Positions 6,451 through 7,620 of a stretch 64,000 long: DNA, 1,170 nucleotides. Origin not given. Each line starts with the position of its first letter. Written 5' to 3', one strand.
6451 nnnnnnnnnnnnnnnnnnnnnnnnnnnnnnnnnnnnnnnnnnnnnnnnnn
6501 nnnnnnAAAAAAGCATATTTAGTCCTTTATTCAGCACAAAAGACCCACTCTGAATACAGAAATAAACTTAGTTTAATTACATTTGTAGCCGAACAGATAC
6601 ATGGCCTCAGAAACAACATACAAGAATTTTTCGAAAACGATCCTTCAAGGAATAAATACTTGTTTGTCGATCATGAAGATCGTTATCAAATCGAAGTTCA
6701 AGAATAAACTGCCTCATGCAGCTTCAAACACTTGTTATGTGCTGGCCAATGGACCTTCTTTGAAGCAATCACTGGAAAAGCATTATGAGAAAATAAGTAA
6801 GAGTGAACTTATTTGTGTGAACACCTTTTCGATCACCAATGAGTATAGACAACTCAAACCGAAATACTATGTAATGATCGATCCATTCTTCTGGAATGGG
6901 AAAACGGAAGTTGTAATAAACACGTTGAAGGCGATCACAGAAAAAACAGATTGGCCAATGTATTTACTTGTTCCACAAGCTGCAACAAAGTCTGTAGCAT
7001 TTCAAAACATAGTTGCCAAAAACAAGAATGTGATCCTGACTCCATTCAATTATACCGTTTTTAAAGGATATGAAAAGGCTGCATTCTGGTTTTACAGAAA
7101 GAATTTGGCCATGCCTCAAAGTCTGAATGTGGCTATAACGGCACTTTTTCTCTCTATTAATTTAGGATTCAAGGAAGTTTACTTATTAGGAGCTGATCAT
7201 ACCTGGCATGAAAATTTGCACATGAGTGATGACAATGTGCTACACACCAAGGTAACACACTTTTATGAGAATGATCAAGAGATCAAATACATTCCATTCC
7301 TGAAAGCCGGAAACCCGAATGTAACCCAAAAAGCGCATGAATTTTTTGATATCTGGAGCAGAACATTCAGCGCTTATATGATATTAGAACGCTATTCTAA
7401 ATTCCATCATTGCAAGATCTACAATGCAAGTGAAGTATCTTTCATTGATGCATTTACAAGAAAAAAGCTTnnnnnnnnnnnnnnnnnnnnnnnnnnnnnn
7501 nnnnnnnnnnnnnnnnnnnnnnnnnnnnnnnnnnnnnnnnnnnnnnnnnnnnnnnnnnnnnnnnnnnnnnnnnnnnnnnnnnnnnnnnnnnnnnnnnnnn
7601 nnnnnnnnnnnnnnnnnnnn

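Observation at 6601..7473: CstII-like (GT42) sialyltransferase-family gene next to the NulO operon in a Bacteroidota genome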

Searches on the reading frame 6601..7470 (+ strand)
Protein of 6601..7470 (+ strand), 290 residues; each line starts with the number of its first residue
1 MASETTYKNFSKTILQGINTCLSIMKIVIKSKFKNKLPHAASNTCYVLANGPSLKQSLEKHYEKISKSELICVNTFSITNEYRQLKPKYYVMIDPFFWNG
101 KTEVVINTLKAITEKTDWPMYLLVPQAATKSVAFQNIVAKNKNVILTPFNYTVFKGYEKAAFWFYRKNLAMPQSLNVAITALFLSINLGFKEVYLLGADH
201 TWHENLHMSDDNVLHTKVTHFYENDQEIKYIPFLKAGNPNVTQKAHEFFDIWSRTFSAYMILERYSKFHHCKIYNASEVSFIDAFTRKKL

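Call 4: search_protein_families(library=pfam, proteins=[window:6601-7470:+], max_evalue=10)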
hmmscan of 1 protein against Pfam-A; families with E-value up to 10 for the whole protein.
window:6601-7470:+ (290 aa): 1 family
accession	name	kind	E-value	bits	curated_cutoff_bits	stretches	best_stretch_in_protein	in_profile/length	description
PF01973.23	MptE-like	-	7.4e-12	45.8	34.6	1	30-203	19-169/171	6-hydroxymethylpterin diphosphokinase MptE-like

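Call 5: search_protein_families(library=ncbifam, proteins=[window:6601-7470:+], max_evalue=10)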
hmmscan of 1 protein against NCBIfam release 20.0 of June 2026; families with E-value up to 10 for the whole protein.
window:6601-7470:+ (290 aa): 0 families

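Call 9: search_solved_structures(query=window:6601-7470:+, max_evalue=10, show_alignments=3)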
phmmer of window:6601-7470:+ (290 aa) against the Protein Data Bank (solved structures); distinct sequences matched with E-value up to 10: 0.

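Call 10: find_homologous_proteins(query=window:6601-7470:+, max_evalue=0.001)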
Query window:6601-7470:+ (290 aa): 389 proteins with E <= 0.001 among 799 candidates; the best 120 are listed.
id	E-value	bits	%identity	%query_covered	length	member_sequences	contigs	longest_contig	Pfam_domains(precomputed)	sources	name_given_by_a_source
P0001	7.7e-193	657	100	100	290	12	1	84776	PF01973.24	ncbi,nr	ncbi:MAG: DUF115 domain-containing protein [Bacteroidia bacterium]|nr:DUF115 domain-containing prote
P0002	3.2e-153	527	79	100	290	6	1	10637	PF01973.24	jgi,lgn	jgi:hypothetical protein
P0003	4.8e-121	422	64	100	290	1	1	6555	PF01973.24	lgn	-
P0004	3.7e-120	419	62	100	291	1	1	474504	PF01973.24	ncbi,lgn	ncbi:MAG: 6-hydroxymethylpterin diphosphokinase MptE-like protein [Bacteroidota bacterium]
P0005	1.1e-118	414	62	100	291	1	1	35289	PF01973.24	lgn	-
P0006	2.3e-118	413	62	100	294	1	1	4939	PF01973.24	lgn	-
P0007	1.9e-117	410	61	100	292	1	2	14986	PF01973.24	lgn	-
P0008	3.5e-117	409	63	100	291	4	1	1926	PF01973.24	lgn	-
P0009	3.8e-117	409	62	100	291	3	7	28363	PF01973.24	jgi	-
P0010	1.1e-116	407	62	100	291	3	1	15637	PF01973.24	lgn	-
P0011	3.8e-116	406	60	100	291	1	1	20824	PF01973.24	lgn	-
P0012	3.9e-116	405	61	100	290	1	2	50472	PF01973.24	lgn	-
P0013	1.2e-114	401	61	100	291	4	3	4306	PF01973.24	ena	-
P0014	2.9e-113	396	61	100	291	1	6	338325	PF01973.24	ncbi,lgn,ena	-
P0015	4.6e-112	392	59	100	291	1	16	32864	PF01973.24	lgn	-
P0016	5.7e-112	392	60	100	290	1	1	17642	PF01973.24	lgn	-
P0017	2.8e-111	390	60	98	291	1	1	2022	PF01973.24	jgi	jgi:hypothetical protein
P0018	6.5e-111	388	62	94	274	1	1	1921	PF01973.24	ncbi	-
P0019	5.1e-110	385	59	99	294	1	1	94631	PF01973.24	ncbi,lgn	ncbi:MAG: 6-hydroxymethylpterin diphosphokinase MptE-like protein [Bacteroidia bacterium]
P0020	9.0e-110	385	58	98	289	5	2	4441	PF01973.24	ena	-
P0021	1.8e-109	384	58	100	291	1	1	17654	PF01973.24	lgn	-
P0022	2.0e-109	383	60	99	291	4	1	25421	PF01973.24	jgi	jgi:hypothetical protein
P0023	3.6e-109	383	58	100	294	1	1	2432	PF01973.24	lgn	-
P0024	8.0e-109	382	59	100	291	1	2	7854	PF01973.24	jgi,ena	-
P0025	1.3e-108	381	60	100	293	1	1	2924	PF01973.24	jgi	jgi:hypothetical protein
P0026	1.3e-108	381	59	99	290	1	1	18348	PF01973.24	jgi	jgi:hypothetical protein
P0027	1.4e-108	381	57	100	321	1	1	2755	PF01973.24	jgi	jgi:hypothetical protein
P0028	1.5e-108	381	58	100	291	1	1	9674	PF01973.24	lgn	-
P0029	1.1e-106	375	56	99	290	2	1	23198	PF01973.24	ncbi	-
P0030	5.0e-106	372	55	99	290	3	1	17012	PF01973.24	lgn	-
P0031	8.9e-106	372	61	94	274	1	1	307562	PF01973.24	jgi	jgi:hypothetical protein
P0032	3.0e-105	370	55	99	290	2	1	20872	PF01973.24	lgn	-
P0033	7.6e-105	368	56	98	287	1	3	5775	PF01973.24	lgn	-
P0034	1.2e-104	368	56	100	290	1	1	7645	PF01973.24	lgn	-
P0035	1.3e-104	368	56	100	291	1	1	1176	PF01973.24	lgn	-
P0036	5.4e-102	359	54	99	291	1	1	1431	PF01973.24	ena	-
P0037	8.5e-102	358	55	99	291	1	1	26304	PF01973.24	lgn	-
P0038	1.6e-101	358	59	94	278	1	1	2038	PF01973.24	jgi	jgi:hypothetical protein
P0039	1.1e-100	355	53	100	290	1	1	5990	PF01973.24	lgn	-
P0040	3.3e-100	353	60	88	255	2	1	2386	PF01973.24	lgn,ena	-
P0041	5.1e-99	349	55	99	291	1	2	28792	PF01973.24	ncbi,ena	-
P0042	6.7e-98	346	53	100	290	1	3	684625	PF01973.24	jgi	jgi:hypothetical protein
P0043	1.3e-96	341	52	100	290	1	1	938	PF01973.24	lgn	-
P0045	7.4e-96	339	52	100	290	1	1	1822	PF01973.24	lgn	-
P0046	3.3e-95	337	52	100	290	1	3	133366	PF01973.24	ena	-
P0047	1.3e-94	335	57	88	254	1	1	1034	PF01973.24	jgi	jgi:hypothetical protein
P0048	3.5e-94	333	49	100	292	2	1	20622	PF01973.24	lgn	-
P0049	6.3e-94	333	49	99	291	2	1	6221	PF01973.24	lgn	-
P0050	2.0e-93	331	52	100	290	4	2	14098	PF01973.24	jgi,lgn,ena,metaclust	metaclust:\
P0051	3.1e-93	330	52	100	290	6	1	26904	PF01973.24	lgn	-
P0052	1.1e-92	329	52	100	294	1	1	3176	PF01973.24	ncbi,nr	ncbi:MAG: hypothetical protein M3R27_16385, partial [Bacteroidota bacterium]|nr:hypothetical protein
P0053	1.2e-92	328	51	100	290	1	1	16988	PF01973.24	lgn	-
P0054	1.8e-92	328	49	100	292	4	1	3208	PF01973.24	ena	-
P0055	1.9e-92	328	49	100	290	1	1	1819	PF01973.24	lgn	-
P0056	2.9e-92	327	50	100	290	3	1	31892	PF01973.24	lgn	-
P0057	4.5e-92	327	50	100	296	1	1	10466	PF01973.24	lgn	-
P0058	1.8e-91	325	50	100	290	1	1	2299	PF01973.24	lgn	-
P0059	2.9e-91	324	50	100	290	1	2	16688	PF01973.24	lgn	-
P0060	5.9e-91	323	50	100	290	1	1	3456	PF01973.24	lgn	-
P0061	6.9e-91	323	50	100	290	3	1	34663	PF01973.24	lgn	-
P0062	1.3e-90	322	50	100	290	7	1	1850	PF01973.24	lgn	-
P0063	1.6e-90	321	51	100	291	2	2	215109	PF01973.24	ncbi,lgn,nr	ncbi:MAG: hypothetical protein JWO44_1497 [Bacteroidetes bacterium]|nr:hypothetical protein [Bactero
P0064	1.8e-90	321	50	100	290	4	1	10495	PF01973.24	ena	-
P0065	1.8e-90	321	50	100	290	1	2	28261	PF01973.24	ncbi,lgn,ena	-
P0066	2.0e-90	321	50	100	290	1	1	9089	PF01973.24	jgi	jgi:hypothetical protein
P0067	1.0e-89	319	49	100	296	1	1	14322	PF01973.24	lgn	-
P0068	1.2e-89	319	49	100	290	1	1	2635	PF01973.24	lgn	-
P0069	1.5e-89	318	51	100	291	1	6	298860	PF01973.24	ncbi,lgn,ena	-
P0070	1.8e-89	318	50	100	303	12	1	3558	PF01973.24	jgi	jgi:hypothetical protein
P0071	2.3e-89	318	50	100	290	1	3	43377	PF01973.24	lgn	-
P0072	3.9e-89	317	51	94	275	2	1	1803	PF01973.24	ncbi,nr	ncbi:MAG: DUF115 domain-containing protein [Bacteroidetes bacterium]|nr:DUF115 domain-containing pro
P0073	4.0e-89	317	53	94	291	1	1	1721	PF01973.24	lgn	-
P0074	4.9e-89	317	49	100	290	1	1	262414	PF01973.24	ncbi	ncbi:MAG: 6-hydroxymethylpterin diphosphokinase MptE-like protein [Bacteroidia bacterium]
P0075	6.6e-89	316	50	100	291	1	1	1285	PF01973.24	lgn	-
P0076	6.9e-89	316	51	100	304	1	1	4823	PF01973.24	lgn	-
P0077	1.2e-88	315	51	100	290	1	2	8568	PF01973.24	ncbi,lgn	-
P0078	2.0e-88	315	52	100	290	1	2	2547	PF01973.24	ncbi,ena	-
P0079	2.1e-88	315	50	100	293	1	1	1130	PF01973.24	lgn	-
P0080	3.3e-88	314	51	100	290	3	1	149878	PF01973.24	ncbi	-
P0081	4.5e-88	313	50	100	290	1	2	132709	PF01973.24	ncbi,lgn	-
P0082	4.9e-88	313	48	100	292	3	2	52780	PF01973.24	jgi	jgi:hypothetical protein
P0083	1.1e-87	312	49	100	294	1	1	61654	PF01973.24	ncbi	-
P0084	2.5e-87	311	49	100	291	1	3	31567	PF01973.24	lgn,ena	-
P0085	4.0e-87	310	48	100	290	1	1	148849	PF01973.24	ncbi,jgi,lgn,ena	jgi:hypothetical protein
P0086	5.6e-87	310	47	100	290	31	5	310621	PF01973.24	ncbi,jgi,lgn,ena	jgi:hypothetical protein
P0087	1.3e-86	309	52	94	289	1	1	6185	PF01973.24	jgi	jgi:Protein of unknown function DUF115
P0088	1.3e-86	309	52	91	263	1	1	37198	PF01973.24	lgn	-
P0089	4.3e-86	307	54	90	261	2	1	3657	PF01973.24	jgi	-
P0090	5.6e-86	307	47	95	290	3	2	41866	PF01973.24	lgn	-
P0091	8.2e-86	306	51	93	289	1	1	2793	PF01973.24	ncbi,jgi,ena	jgi:hypothetical protein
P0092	1.0e-85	306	49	100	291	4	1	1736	PF01973.24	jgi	jgi:Protein of unknown function DUF115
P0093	1.1e-85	306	48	100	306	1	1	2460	PF01973.24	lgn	-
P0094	1.3e-85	305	48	100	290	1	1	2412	PF01973.24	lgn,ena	-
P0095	1.7e-85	305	51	94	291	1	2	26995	PF01973.24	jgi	jgi:hypothetical protein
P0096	1.7e-85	305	48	94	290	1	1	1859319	PF01973.24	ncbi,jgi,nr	ncbi:MAG: hypothetical protein K0Q95_2963 [Bacteroidota bacterium]|jgi:hypothetical protein|nr:hypot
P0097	3.4e-85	304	49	100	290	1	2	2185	PF01973.24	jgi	jgi:hypothetical protein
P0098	3.6e-85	304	50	100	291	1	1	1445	PF01973.24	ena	-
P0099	4.0e-85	304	49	100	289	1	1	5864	PF01973.24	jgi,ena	-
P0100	8.1e-85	303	48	99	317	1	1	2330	PF01973.24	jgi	jgi:hypothetical protein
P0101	8.5e-85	303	50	97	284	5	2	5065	PF01973.24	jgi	jgi:hypothetical protein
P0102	1.1e-84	302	49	91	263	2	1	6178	PF01973.24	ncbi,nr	ncbi:MAG: DUF115 domain-containing protein [Bacteroidetes bacterium]|nr:DUF115 domain-containing pro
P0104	2.4e-84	301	48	100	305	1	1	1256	PF01973.24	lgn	-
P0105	3.4e-84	301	53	94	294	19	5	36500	PF01973.24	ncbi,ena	-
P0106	4.6e-84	300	48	100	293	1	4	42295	PF01973.24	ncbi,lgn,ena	-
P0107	8.3e-84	299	49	96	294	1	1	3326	PF01973.24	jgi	jgi:hypothetical protein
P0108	1.3e-83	299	50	94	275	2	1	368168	PF01973.24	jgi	jgi:hypothetical protein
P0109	1.6e-83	298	49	100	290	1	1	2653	PF01973.24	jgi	jgi:hypothetical protein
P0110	3.7e-83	297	48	100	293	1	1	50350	PF01973.24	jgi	-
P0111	4.0e-83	297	47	100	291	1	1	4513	PF01973.24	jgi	jgi:hypothetical protein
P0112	5.3e-83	297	47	100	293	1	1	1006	PF01973.24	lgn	-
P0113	6.8e-83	296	49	100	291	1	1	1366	PF01973.24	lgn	-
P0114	2.4e-82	295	51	88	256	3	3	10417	PF01973.24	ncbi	ncbi:MAG: hypothetical protein ACXVDT_14145 [Bacteroidia bacterium]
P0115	4.2e-82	294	46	100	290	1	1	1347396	PF01973.24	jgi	jgi:hypothetical protein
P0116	9.7e-82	293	47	100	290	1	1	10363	PF01973.24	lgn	-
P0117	1.8e-81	292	46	99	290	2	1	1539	PF01973.24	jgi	jgi:hypothetical protein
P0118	4.9e-81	290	46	100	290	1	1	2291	PF01973.24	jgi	jgi:hypothetical protein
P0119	6.1e-81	290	47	100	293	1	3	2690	PF01973.24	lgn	-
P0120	7.7e-81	290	49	100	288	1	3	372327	PF01973.24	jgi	-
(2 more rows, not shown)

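Call 14: search_solved_structures(query=A1, max_evalue=10, show_alignments=3)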
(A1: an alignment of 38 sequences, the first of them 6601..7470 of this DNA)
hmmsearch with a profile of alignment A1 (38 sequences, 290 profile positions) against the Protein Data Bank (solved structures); distinct sequences matched with E-value up to 10: 7.
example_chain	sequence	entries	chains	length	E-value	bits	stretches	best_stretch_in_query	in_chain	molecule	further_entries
1ro8_A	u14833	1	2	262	0.00066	22.2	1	42-204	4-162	alpha-2,3/8-sialyltransferase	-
2x62_A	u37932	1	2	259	0.00068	22.1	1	43-204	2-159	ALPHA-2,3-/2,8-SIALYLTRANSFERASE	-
2wqq_A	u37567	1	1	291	0.00078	21.9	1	43-204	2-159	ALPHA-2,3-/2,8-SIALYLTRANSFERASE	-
2drj_A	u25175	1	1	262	0.00078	21.9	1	42-204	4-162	Alpha-2,3/8-sialyltransferase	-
2x61_A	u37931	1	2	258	0.00096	21.6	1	43-204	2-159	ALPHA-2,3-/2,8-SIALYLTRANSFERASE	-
1ro7_A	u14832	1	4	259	0.0013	21.2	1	43-204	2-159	alpha-2,3/8-sialyltransferase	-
2x63_A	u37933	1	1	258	0.002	20.6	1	44-204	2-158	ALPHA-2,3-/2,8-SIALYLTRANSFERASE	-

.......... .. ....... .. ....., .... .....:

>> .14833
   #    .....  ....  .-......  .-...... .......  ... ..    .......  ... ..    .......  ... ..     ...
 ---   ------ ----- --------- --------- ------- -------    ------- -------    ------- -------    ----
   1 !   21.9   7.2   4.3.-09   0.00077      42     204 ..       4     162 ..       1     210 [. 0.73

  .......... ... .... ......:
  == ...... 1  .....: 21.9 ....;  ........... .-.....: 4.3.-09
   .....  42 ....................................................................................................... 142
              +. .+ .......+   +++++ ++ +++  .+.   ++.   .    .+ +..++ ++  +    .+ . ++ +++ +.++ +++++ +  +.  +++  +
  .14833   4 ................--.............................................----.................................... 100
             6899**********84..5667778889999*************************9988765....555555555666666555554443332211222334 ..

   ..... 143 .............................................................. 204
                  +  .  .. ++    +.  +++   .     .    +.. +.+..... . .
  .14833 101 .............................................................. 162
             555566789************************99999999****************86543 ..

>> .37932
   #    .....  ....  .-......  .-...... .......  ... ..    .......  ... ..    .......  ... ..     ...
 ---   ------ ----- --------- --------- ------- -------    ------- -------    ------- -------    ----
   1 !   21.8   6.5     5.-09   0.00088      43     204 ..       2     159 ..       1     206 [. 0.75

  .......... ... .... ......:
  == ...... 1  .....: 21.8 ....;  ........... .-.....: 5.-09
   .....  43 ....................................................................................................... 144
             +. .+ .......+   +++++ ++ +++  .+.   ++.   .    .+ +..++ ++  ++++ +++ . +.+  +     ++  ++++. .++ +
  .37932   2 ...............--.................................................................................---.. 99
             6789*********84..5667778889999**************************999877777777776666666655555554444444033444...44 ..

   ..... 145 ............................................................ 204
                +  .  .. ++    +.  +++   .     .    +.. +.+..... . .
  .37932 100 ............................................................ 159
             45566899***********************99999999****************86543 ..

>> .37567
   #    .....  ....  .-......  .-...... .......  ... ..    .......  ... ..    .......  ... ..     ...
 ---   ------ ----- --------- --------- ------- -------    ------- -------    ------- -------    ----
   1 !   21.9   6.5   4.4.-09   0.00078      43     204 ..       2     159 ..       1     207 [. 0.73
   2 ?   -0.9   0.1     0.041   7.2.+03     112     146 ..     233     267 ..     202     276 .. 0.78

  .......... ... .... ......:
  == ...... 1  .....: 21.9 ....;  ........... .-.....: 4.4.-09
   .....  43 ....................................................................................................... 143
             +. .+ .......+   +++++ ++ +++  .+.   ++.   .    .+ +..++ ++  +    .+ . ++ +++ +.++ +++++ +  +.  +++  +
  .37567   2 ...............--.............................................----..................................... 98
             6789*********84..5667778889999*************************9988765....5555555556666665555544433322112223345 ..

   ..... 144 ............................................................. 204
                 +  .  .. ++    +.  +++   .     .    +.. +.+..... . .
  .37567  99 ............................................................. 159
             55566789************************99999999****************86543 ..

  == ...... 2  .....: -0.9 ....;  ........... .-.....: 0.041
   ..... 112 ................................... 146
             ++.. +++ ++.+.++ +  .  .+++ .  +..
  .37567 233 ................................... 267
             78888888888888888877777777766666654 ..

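Call 20: find_encoding_contigs(protein=P0004, flank=10000, max_places=2)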
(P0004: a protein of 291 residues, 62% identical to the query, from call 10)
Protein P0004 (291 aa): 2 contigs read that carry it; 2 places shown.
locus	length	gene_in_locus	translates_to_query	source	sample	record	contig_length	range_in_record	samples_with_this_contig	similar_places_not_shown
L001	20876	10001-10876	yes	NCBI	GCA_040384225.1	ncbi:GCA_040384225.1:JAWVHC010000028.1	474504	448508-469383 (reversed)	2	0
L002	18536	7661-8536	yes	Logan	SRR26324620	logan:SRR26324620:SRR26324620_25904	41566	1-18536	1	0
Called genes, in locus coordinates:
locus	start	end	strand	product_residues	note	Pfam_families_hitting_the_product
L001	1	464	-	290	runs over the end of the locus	PF02621:VitK2_biosynth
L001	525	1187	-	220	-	PF01048:PNP_UDP_1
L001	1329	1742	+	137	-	PF01242:PTPS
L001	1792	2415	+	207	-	PF01227:GTP_cyclohydroI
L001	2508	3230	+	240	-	PF01027:Bax1-I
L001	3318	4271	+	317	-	PF18962:Por_Secre_tail (weak)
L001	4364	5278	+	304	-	PF00698:Acyl_transf_1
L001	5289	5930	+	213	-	-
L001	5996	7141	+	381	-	-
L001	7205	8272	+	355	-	PF01073:3Beta_HSD (weak), PF01370:Epimerase, PF02719:Polysacc_synt_2 (weak), PF04321:RmlD_sub_bind (weak), PF16363:GDP_Man_Dehyd, PF07993:NAD_binding_4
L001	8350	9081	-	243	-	PF05050:Methyltransf_21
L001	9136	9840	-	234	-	-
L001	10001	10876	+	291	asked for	PF01973:MptE-like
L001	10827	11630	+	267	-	PF02348:CTP_transf_3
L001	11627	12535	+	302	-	PF01408:GFO_IDH_MocA, PF22725:GFO_IDH_MocA_C3, PF02894:GFO_IDH_MocA_C (weak)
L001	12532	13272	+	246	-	PF00106:adh_short, PF13561:adh_short_C2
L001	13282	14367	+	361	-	PF01757:Acyl_transf_3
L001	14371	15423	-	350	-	PF00571:CBS (faint), PF00483:NTP_transferase, PF12804:NTP_transf_3 (weak)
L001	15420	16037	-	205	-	PF17836:PglD_N, PF25084:LbH_EIF2B (weak), PF25087:GMPPB_C (faint), PF00132:Hexapep, PF14602:Hexapep_2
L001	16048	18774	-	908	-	PF19081:Ig_7 (faint), PF00801:PKD, PF18911:PKD_4, PF13585:CHU_C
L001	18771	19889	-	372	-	PF02350:Epimerase_2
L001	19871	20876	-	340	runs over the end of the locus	PF03102:NeuB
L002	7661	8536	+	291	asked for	PF01973:MptE-like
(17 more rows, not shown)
